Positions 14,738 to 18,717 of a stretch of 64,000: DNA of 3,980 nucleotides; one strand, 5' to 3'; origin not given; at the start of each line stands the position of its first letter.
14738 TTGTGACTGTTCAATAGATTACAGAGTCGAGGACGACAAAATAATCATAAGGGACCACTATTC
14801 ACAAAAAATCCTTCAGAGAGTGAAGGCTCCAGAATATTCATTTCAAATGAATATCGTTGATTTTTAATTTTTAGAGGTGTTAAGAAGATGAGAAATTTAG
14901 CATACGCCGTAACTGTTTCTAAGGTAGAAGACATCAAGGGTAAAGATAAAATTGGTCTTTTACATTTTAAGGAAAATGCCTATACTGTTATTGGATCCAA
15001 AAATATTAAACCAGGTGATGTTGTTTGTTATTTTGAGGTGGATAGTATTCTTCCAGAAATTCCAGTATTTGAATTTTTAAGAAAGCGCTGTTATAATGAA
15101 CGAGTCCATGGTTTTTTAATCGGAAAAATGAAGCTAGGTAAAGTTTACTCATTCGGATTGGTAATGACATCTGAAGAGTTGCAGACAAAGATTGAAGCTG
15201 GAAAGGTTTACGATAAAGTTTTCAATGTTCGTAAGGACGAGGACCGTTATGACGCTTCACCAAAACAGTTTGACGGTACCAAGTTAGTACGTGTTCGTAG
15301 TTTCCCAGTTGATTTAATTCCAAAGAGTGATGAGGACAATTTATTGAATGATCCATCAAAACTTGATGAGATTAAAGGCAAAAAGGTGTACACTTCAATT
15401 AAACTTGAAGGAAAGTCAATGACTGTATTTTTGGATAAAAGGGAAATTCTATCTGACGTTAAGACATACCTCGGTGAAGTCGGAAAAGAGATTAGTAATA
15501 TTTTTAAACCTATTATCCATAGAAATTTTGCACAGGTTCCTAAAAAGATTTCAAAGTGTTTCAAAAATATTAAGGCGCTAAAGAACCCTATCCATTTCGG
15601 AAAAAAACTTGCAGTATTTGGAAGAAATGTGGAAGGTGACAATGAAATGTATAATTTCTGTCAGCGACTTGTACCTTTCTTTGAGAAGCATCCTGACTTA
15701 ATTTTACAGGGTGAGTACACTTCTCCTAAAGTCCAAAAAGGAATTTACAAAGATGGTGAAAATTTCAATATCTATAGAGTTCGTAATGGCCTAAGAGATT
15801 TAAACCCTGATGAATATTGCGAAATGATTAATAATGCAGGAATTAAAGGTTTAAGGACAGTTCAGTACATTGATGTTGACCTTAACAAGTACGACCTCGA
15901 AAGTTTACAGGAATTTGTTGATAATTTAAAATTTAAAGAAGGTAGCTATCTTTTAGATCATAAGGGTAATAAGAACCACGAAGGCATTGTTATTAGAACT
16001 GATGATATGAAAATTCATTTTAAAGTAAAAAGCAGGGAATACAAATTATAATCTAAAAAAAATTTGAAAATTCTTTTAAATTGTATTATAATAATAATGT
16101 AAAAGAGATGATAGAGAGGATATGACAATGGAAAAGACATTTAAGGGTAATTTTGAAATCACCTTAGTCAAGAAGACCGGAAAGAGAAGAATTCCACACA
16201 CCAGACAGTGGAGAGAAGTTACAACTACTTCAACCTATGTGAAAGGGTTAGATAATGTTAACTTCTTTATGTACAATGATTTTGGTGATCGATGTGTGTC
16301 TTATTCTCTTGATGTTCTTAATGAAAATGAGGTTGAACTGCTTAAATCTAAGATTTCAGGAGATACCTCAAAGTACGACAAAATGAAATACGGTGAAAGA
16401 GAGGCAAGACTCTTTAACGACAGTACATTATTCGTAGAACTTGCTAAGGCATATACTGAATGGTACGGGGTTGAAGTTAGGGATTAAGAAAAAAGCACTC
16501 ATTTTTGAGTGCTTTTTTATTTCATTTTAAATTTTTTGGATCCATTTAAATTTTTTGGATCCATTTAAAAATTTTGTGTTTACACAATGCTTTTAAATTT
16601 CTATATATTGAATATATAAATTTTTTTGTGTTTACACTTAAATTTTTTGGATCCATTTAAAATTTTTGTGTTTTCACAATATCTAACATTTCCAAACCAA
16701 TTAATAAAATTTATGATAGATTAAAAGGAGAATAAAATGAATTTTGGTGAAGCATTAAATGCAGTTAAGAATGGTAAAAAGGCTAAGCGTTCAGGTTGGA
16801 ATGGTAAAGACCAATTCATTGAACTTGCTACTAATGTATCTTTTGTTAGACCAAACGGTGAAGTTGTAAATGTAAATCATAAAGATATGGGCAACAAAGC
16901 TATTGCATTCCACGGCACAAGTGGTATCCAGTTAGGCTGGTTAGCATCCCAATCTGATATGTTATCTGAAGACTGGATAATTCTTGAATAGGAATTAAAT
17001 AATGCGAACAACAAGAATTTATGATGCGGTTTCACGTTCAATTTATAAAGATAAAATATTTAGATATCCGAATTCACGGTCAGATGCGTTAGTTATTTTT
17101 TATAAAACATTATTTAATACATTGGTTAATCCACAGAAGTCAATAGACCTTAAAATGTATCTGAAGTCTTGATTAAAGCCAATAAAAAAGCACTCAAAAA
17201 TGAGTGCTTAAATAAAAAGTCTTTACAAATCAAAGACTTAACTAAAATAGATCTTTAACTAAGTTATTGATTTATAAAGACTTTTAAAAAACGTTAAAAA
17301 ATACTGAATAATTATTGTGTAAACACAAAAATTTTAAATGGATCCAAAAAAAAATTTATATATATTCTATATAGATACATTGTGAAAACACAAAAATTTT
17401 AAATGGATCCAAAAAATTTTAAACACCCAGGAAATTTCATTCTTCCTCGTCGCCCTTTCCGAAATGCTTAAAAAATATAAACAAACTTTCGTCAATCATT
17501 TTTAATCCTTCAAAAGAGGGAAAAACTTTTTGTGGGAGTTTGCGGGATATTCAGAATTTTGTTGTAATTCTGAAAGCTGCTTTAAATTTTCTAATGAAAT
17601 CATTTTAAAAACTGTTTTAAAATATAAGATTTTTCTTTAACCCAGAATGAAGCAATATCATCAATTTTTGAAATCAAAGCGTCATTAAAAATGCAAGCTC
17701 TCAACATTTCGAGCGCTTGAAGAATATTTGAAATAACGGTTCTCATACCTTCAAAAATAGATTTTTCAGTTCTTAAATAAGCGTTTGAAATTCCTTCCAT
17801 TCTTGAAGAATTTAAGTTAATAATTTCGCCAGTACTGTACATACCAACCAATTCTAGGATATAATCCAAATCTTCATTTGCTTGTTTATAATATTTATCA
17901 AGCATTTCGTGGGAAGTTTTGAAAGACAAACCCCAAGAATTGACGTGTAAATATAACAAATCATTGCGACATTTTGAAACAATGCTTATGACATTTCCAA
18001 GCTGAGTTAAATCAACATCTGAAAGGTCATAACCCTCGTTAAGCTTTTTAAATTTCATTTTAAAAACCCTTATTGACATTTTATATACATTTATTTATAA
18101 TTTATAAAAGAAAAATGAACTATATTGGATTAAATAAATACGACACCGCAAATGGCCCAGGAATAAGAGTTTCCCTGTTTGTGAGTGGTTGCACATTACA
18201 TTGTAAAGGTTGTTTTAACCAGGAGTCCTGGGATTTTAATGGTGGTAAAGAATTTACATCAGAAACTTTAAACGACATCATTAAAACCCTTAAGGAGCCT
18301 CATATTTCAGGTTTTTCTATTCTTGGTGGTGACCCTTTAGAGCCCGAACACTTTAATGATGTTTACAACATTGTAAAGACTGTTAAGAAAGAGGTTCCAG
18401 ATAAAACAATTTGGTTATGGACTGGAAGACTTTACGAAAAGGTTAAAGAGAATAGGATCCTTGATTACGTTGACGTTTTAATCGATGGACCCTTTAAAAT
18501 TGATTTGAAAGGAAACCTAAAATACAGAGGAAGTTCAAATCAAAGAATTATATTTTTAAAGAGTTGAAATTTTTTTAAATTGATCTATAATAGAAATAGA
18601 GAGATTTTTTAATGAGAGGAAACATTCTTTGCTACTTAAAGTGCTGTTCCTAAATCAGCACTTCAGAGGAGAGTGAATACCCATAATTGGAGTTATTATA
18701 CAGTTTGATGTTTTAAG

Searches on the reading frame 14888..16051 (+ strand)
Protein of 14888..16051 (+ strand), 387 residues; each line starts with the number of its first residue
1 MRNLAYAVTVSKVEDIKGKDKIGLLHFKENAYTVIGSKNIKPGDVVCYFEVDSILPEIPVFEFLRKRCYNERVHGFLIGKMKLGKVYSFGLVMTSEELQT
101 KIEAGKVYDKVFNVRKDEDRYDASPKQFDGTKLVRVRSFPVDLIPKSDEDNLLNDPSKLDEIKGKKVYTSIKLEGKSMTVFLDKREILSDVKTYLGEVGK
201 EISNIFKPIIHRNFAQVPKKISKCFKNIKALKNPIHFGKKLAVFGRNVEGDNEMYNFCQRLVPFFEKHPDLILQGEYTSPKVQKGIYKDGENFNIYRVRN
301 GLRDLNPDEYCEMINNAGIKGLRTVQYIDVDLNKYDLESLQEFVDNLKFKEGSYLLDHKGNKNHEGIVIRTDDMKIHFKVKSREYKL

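Call 18: search_protein_families(library=pfam, proteins=[window:14888-16051:+], max_evalue=0.001)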
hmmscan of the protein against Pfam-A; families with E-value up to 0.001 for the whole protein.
window:14888-16051:+ (387 aa): 2 families
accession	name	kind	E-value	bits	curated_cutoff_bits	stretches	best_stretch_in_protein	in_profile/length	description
PF21189.3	PHA02142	-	1.6e-12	48.1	27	1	9-93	6-90/92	PHA02142 OB-fold domain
PF09414.15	RNA_ligase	-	1.3e-08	35.7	27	1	166-380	2-170/171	RNA ligase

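Call 25: find_related_loci(query=window:14888-16051:+, collection=viral_contigs, flank=4000)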
Query window:14888-16051:+ (387 aa) in viral_contigs; peptide patterns used: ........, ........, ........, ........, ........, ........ (x = any residue, [..] = any of these).
6 stretches matched a pattern; 1 encode a relative of the query (tblastn E <= 1e-3); 1 distinct loci.
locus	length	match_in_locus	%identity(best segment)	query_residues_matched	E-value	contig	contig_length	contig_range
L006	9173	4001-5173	77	1-387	0e+0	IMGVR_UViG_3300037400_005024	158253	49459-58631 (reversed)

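Call 33: find_encoding_contigs(protein=window:14888-16051:+, flank=3000, max_places=10)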
Protein window:14888-16051:+ (387 aa): 6 contigs read that carry it; 5 places shown.
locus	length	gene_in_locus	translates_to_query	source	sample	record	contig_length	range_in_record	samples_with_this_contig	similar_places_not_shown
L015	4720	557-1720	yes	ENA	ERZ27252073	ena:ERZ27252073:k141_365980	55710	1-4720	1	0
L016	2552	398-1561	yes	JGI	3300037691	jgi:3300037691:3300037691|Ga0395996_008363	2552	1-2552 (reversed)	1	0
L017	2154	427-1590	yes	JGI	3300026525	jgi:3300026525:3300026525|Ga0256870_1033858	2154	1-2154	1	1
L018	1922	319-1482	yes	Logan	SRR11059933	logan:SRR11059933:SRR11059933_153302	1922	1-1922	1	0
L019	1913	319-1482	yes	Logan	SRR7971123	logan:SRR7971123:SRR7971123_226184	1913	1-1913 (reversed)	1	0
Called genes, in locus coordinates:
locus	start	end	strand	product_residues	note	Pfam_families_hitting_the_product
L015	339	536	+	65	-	-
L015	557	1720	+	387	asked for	PF21189:PHA02142, PF09414:RNA_ligase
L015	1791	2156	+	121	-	-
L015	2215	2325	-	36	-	-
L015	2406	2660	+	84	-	PF11195:Tad2-like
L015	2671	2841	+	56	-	-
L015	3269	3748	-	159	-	-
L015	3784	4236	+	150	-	PF13353:Fer4_12, PF04055:Radical_SAM (weak)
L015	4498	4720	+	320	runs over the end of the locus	-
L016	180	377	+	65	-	-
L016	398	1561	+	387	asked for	PF21189:PHA02142, PF09414:RNA_ligase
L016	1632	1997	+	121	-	-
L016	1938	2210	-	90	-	-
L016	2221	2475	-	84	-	PF11195:Tad2-like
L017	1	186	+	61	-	?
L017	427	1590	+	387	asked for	PF21189:PHA02142, PF09414:RNA_ligase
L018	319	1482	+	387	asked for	PF21189:PHA02142, PF09414:RNA_ligase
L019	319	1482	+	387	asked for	PF21189:PHA02142, PF09414:RNA_ligase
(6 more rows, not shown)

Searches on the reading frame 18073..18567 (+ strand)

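Call 74: search_protein_families(library=pfam, proteins=[window:18073-18567:+], max_evalue=0.001)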
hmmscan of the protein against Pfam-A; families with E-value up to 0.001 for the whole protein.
window:18073-18567:+ (164 aa): 2 families
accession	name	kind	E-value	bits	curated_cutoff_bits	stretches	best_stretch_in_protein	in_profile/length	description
PF13353.11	Fer4_12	-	3.9e-48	163.7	22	1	26-160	1-137/137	4Fe-4S single cluster domain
PF04055.27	Radical_SAM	-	9.2e-07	29.6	29.5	1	36-143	3-115/166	Radical SAM superfamily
